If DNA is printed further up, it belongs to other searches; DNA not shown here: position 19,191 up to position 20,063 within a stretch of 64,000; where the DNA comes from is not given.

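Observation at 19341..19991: Minimal RNA-ligase-like enzyme adjacent to a phage tRNA (with a HAD phosphatase 3 kb downstream): possible tRNA-repair counter-defence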

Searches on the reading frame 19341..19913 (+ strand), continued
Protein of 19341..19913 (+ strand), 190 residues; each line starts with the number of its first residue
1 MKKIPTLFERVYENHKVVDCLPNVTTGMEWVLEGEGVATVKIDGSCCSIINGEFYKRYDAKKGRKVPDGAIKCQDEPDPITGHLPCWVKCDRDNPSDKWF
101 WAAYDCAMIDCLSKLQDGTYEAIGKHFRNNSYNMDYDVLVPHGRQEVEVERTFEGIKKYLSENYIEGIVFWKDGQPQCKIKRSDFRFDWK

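Call 38: get_annotated_region(hit=H9, flank=6000)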
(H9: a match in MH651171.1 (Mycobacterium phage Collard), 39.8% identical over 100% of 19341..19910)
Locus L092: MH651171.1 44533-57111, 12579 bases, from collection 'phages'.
description: Mycobacterium phage Collard, complete genome.
organism: Mycobacterium phage Collard (NCBI taxid 2301704)
taxonomy: Viruses; Duplodnaviria; Heunggongvirae; Uroviricota; Caudoviricetes; Weiservirinae; Kratiovirus; Kratiovirus collard
host: Mycobacterium smegmatic mc2 155; source: -; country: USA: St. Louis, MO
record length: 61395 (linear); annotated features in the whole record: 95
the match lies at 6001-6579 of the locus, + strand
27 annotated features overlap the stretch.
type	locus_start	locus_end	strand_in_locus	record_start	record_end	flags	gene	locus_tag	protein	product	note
CDS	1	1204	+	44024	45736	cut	62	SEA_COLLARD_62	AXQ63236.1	DNA helicase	-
CDS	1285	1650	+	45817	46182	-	63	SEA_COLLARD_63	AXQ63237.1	holliday junction resolvase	RusA-like resolvase (endonuclease)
CDS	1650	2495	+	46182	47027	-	64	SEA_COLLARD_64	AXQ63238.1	hypothetical protein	-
CDS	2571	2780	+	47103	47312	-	65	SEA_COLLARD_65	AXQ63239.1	hypothetical protein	-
CDS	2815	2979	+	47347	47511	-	66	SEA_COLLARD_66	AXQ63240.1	hypothetical protein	-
CDS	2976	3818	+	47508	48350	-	67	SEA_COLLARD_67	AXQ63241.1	membrane protein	-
CDS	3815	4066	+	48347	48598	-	68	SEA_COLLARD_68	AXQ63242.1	hypothetical protein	-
CDS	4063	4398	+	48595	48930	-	69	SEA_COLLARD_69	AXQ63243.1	hypothetical protein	-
CDS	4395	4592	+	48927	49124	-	70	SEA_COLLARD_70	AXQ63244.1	hypothetical protein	-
CDS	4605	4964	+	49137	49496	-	71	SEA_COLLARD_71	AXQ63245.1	hypothetical protein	-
CDS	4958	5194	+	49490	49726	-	72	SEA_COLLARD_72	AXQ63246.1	hypothetical protein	-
CDS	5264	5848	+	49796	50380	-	73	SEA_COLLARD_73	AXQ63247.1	membrane protein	-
CDS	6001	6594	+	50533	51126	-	74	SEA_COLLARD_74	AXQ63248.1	RNA ligase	-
CDS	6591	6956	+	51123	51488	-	75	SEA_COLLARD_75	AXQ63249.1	hypothetical protein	-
CDS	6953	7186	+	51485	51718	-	76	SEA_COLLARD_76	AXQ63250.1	hypothetical protein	-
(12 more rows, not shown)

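Call 39: get_annotated_region(hit=H7, flank=6000)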
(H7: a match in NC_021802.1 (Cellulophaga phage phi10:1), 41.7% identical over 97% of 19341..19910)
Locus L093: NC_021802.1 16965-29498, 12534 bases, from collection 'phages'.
description: Cellulophaga phage phi10:1, complete genome.
organism: Cellulophaga phage phi10:1 (NCBI taxid 1327981)
taxonomy: Viruses; Duplodnaviria; Heunggongvirae; Uroviricota; Caudoviricetes; Assiduviridae; Cebadecemvirus; Cebadecemvirus phi10una
host: Cellulophaga baltica #10; source: seawater; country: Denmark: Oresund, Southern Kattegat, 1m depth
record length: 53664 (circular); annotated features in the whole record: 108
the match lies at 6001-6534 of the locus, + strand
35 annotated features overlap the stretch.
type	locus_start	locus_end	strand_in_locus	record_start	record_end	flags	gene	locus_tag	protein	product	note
CDS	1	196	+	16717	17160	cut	-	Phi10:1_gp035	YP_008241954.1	hypothetical protein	-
CDS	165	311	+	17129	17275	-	-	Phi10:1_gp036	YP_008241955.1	hypothetical protein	-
CDS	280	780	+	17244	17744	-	-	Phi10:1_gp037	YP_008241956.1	hypothetical protein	-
CDS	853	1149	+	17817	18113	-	-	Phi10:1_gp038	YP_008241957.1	hypothetical protein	-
CDS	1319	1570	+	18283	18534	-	-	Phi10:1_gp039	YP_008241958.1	hypothetical protein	-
CDS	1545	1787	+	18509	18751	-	-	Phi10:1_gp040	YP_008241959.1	hypothetical protein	-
CDS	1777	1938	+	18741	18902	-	-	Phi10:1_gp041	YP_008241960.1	hypothetical protein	-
CDS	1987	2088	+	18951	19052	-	-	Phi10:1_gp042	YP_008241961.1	hypothetical protein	-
CDS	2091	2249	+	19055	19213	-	-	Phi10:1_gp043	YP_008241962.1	hypothetical protein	-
CDS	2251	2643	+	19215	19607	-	-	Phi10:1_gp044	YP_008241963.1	hypothetical protein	-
CDS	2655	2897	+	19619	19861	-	-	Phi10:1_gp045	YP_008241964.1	hypothetical protein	-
CDS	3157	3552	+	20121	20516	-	-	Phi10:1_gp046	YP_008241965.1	hypothetical protein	-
CDS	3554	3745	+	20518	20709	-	-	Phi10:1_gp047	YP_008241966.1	hypothetical protein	-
CDS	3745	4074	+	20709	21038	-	-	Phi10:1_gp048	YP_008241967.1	hypothetical protein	-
CDS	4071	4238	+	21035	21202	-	-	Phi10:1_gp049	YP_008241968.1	hypothetical protein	-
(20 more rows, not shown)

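Call 40: get_annotated_region(hit=H5, flank=8000)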
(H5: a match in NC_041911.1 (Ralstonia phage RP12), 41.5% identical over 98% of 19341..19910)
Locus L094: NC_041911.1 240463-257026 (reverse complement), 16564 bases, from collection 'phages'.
description: Ralstonia phage RP12 DNA, complete genome.
organism: Ralstonia phage RP12 (NCBI taxid 1923889)
taxonomy: Viruses; Duplodnaviria; Heunggongvirae; Uroviricota; Caudoviricetes; Ripduovirus; Ripduovirus RP12
host: Ralstonia solanacearum; source: -; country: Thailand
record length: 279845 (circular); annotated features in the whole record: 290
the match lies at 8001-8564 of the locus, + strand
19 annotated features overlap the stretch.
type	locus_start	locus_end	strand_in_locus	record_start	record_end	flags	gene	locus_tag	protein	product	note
CDS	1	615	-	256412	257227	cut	-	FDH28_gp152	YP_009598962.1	esterase/lipase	ORF269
CDS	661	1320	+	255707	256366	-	-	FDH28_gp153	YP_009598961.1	hypothetical protein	ORF268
CDS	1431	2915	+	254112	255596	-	-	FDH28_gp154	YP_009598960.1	DNA helicase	ORF267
CDS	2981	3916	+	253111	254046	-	-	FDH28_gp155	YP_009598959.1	hypothetical protein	ORF266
CDS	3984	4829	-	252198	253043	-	-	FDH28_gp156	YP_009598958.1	endolysin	ORF265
CDS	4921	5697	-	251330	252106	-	-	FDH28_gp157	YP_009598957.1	hypothetical protein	ORF264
CDS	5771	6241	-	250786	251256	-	-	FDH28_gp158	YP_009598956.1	hypothetical protein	ORF263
CDS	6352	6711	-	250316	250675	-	-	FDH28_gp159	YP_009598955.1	membrane protein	ORF262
CDS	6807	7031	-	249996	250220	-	-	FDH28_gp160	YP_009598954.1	hypothetical protein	ORF261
CDS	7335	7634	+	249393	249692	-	-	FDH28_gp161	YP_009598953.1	hypothetical protein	ORF260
CDS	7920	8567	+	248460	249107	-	-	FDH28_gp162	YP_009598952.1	RNA ligase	ORF259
CDS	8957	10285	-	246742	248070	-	-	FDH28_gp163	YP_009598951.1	RNA polymerase beta subunit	ORF258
CDS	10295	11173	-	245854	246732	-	-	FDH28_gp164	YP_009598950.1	hypothetical protein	ORF257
CDS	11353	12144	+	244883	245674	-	-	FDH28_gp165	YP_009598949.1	hypothetical protein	ORF256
CDS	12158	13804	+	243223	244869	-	-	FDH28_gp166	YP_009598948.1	hypothetical protein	ORF255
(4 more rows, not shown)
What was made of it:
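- Annotated phages carry the ligase alone (calls 38-40).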

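Call 42: fold_search(model_id=the predicted structure, library=pdb)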
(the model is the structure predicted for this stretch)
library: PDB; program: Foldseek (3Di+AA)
matches with E <= 10: 117; with E <= 0.001: 12
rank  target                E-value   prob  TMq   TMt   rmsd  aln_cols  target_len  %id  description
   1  9c6l_A                5.5e-10  1.00  0.75  0.60   3.8       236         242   22  Yasminevirus c12orf29, a 5' to 3' RNA ligase (released 2024-10-02)
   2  9c6m_C                1.0e-09  1.00  0.73  0.58   5.5       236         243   20  Yasminevirus c12orf29, a 5' to 3' RNA ligase, K73M mutant (released 2024-10-02)
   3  9c6m_A                1.2e-09  1.00  0.73  0.58   4.3       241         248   21  Yasminevirus c12orf29, a 5' to 3' RNA ligase, K73M mutant (released 2024-10-02)
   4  9c6m_E                2.4e-09  1.00  0.72  0.58   5.1       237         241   20  Yasminevirus c12orf29, a 5' to 3' RNA ligase, K73M mutant (released 2024-10-02)
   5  9c6l_B                2.6e-09  1.00  0.73  0.58   4.1       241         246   21  Yasminevirus c12orf29, a 5' to 3' RNA ligase (released 2024-10-02)
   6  9c6m_B                4.5e-09  1.00  0.72  0.57   4.2       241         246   20  Yasminevirus c12orf29, a 5' to 3' RNA ligase, K73M mutant (released 2024-10-02)
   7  9c6l_E                6.4e-09  1.00  0.70  0.57   5.4       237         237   19  Yasminevirus c12orf29, a 5' to 3' RNA ligase (released 2024-10-02)
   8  9c6m_D                1.3e-08  1.00  0.74  0.60   4.4       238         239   18  Yasminevirus c12orf29, a 5' to 3' RNA ligase, K73M mutant (released 2024-10-02)
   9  9c6m_F                1.5e-08  1.00  0.72  0.58   4.1       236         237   20  Yasminevirus c12orf29, a 5' to 3' RNA ligase, K73M mutant (released 2024-10-02)
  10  9c6l_C                1.6e-08  1.00  0.72  0.59   5.3       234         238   21  Yasminevirus c12orf29, a 5' to 3' RNA ligase (released 2024-10-02)
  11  9c6l_D                1.2e-07  1.00  0.68  0.56   5.4       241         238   20  Yasminevirus c12orf29, a 5' to 3' RNA ligase (released 2024-10-02)
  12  9c6l_F                1.3e-07  1.00  0.73  0.60   3.7       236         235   20  Yasminevirus c12orf29, a 5' to 3' RNA ligase (released 2024-10-02)
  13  5cou                  3.3e-02  0.92  0.44  0.27  10.9       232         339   13  Structure and mechanism of a eukaryal nick-sealing RNA ligase K170M+ATP (released 2015-10-28)
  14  6vt1_A                3.9e-02  0.85  0.32  0.20  12.1       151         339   15  Naegleria gruberi RNA ligase D172A mutant apo (released 2020-04-08)
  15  6vtg_A                4.9e-02  0.84  0.41  0.26  10.9       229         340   14  Naegleria gruberi RNA ligase E227A mutant apo (released 2020-04-08)
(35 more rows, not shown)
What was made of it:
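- On RLIG1 / C12orf29 (PF17720) RNA ligases: Foldseek top 12 hits are all 9c6l/9c6m chains, TM 0.68-0.75 (call 42).
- Closest known: Naegleria gruberi RNA ligase. Same: The next-closest structural relative of the nucleotidyltransferase domain (Foldseek E about 0.03, call 42).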

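Call 55: find_related_loci(query=A1, collection=genome_contigs, flank=10000)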
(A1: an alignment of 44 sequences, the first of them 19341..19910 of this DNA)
Query A1 (190 aa) in genome_contigs; peptide patterns used: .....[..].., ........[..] (x = any residue, [..] = any of these).
244 stretches matched a pattern; 173 encode a relative of the query (tblastn E <= 1e-3); the best 80 are kept; 80 distinct loci.
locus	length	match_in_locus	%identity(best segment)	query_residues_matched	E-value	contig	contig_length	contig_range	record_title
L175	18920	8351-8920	78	1-190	1e-101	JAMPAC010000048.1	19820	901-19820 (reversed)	MAG: Blautia sp. isolate NALB_7811_2 Scaffold_#48__SCF_048___19820_bp, whole genome shotgun sequence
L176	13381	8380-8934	73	1-190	2e-93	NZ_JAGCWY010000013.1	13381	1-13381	MAG: Ruminococcus sp. isolate RGIG10198 Yak_Rumen-5__c216283, whole genome shotgun sequence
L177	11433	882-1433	71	1-189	2e-92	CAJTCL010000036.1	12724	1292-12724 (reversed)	Lachnospiraceae bacterium isolate B58_58_RH_H genome assembly, contig: MGBC000119.36, whole genome shotgun sequence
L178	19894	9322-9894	70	1-189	7e-88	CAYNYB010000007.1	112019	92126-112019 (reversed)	MAG TPA_asm: uncultured Alistipes sp. isolate SRP199465_co2_417 genome assembly, contig: NODE_206_length_112019_cov_51.8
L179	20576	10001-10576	69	1-189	1e-85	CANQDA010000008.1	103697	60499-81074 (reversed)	MAG: uncultured Lachnospiraceae bacterium isolate Lapin-003-2__bin22 genome assembly, contig: Lapin-003-2__NODE_161_leng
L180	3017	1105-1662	68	1-189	5e-86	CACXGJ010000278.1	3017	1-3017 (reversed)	MAG: uncultured Ruminococcus sp. isolate RUG11233 genome assembly, contig: RUG11233_asm_278, whole genome shotgun sequen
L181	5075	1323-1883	66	1-189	2e-84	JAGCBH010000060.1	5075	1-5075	Bacterium isolate RGIG9635 Yak_Jejunum-5__c325924, whole genome shotgun sequence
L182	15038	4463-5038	69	1-189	2e-84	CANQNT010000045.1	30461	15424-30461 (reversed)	MAG: uncultured Acetatifactor sp. isolate Lapin-012__bin4 genome assembly, contig: Lapin-012__NODE_2303_length_30461_cov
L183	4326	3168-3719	63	1-189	2e-84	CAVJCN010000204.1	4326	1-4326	Absicoccus sp. isolate H07677-L1_cleanbin_000022 genome assembly, contig: Spades_H07677-L1_contig_13173, whole genome sh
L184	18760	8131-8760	62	1-189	5e-84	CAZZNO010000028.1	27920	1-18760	MAG TPA_asm: uncultured Prevotella sp. isolate SRP313737_co1_163 genome assembly, contig: NODE_2686_length_27920_cov_6.7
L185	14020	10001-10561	64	1-189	1e-83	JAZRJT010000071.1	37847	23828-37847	MAG: Clostridia bacterium isolate T1900045462_YK20190153.MAGScoT_cleanbin_000003 SGB_7196_k141_475953, whole genome shot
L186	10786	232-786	68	1-189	3e-83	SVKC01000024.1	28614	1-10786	MAG: Oscillospiraceae bacterium isolate SIG451 NODE_33228_length_28614_cov_1.950890, whole genome shotgun sequence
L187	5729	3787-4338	63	1-189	3e-83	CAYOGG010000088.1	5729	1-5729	MAG TPA_asm: uncultured Bacteroidaceae bacterium isolate binchicken_co70_223 genome assembly, contig: NODE_13362_length_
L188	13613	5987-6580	65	1-189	3e-83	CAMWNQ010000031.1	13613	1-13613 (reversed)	MAG TPA_asm: uncultured Clostridia bacterium isolate SRR14411311_bin.2_metawrap_v1.3_MAG genome assembly, contig: NODE.7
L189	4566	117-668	64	1-189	1e-82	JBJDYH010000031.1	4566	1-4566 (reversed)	MAG: Faecousia sp. isolate LOHA11_bin.003 NODE_11679_length_4566_cov_5.196630, whole genome shotgun sequence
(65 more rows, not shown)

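Call 64: search_solved_structures(query=A3, max_evalue=1, show_alignments=1)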
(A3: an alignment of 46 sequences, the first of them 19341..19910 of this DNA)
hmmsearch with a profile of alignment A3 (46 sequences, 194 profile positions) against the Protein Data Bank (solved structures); distinct sequences matched with E-value up to 1: 4.
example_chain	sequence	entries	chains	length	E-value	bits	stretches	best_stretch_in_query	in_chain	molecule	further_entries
9c6l_A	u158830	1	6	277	1.3e-25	93.1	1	31-192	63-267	RNA ligase1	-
9c6m_A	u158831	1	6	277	2.6e-24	88.8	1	32-192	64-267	RNA ligase1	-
1m0f_B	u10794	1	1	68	0.039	16.5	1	20-74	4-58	Scaffolding Protein B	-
1al0_B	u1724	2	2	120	0.33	13.5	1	27-74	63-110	SCAFFOLDING PROTEIN GPB | PROTEIN (SCAFFOLDING PROTEIN GPB)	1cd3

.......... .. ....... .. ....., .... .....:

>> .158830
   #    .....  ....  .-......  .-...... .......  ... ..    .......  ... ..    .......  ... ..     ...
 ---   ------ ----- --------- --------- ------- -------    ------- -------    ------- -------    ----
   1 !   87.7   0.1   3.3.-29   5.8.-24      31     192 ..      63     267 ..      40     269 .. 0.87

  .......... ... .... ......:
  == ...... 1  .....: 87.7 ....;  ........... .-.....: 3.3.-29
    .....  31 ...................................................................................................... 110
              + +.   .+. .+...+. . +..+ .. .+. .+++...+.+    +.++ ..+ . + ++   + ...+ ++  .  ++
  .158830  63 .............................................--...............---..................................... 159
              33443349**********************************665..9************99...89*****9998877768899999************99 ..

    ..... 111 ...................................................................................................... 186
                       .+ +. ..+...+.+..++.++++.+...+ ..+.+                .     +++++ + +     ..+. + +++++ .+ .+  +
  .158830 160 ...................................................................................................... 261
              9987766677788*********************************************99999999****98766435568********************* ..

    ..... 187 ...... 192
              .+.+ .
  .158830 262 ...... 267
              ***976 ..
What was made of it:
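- Closest known: RLIG1 / C12orf29 family. Different: It lacks the N-terminal extension and two internal insertions seen in the alignment (call 64).
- Family profile against the Yasminevirus RLIG1 structure, E 1.3e-25 (call 64).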

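Call 97: search_protein_families(library=pfam, proteins=[P0124, P0187, P0192, P0210, P0223, P0122, P0126, P0186, P0190, P0141], max_evalue=0.001)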
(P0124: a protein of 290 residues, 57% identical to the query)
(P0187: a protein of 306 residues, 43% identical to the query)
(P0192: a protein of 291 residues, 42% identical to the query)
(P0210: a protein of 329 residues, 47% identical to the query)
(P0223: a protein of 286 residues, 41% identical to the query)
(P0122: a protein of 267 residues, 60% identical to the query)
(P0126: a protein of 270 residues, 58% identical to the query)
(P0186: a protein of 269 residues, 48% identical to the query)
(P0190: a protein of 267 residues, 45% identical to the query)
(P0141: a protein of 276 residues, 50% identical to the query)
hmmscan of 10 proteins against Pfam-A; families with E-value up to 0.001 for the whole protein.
P0124 (290 aa): 1 family
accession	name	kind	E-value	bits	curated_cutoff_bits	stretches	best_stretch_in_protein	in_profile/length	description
PF17720.7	RLIG1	-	1.1e-10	41.3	25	1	119-201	192-283/324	RNA ligase 1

P0187 (306 aa): 1 family
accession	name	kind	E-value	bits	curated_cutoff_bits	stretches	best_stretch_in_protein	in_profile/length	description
PF17720.7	RLIG1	-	9.1e-09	35.1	25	1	111-190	187-275/324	RNA ligase 1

P0192 (291 aa): 1 family
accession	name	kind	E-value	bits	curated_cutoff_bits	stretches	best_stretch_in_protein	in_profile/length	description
PF17720.7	RLIG1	-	7.3e-06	25.5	25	1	212-288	189-274/324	RNA ligase 1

P0210 (329 aa): 1 family
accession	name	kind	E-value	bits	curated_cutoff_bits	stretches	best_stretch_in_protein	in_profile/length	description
PF17720.7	RLIG1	-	1.2e-12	47.8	25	1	124-211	182-278/324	RNA ligase 1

P0223 (286 aa): 1 family
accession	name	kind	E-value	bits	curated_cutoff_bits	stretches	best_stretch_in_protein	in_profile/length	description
PF17720.7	RLIG1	-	8e-13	48.4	25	1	116-199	192-284/324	RNA ligase 1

P0122 (267 aa): 1 family
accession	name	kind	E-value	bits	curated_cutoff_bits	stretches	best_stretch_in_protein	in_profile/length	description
PF17720.7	RLIG1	-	4.6e-09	36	25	1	115-194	188-275/324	RNA ligase 1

P0126 (270 aa): 1 family
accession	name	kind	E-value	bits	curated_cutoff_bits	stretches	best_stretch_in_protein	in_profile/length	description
PF17720.7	RLIG1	-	1.7e-07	30.9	25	1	128-253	137-279/324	RNA ligase 1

P0186 (269 aa): 1 family
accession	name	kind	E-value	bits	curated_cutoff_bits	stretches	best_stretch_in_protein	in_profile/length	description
PF17720.7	RLIG1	-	1.8e-13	50.5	25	1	109-192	184-276/324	RNA ligase 1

P0190 (267 aa): 1 family
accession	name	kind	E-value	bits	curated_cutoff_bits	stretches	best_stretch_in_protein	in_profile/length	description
PF17720.7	RLIG1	-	1.4e-10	41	25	1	188-267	187-275/324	RNA ligase 1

P0141 (276 aa): 1 family
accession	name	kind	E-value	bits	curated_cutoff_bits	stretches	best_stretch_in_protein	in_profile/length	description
PF17720.7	RLIG1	-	1.3e-06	27.9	25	1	104-199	187-289/324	RNA ligase 1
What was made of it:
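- Relatives 42-60% identical pass the Pfam RLIG1 cut-off (call 97).
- Tried and rejected: Domain fusions that would betray a partner: ten longer relatives (265-329 aa) carry only the RLIG1 domain (call 97).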
